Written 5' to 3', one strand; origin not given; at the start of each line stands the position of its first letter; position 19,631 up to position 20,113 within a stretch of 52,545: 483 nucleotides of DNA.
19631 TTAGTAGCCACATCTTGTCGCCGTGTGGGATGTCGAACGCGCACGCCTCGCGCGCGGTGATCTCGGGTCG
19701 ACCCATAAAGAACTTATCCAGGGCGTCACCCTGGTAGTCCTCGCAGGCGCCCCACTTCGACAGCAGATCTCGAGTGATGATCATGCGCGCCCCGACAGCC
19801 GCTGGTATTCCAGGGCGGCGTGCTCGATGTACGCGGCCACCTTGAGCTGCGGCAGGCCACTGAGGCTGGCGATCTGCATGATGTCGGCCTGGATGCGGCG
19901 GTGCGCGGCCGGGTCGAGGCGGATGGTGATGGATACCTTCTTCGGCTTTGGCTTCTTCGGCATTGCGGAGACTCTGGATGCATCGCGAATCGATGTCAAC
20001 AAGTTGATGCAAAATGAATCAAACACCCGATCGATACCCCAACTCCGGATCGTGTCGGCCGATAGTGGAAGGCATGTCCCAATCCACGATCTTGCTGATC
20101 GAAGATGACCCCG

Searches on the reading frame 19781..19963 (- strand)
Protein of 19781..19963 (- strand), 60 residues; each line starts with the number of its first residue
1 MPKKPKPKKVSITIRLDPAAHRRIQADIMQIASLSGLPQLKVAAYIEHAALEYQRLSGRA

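Call 61: search_protein_families(library=pfam, proteins=[window:19781-19963:-], max_evalue=5)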
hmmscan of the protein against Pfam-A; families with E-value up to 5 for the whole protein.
window:19781-19963:- (60 aa): 1 family
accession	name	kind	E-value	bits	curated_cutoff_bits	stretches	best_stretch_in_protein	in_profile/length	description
PF14384.12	BrnA_antitoxin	-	0.086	13.7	26.1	1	2-18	27-43/68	BrnA antitoxin of type II toxin-antitoxin system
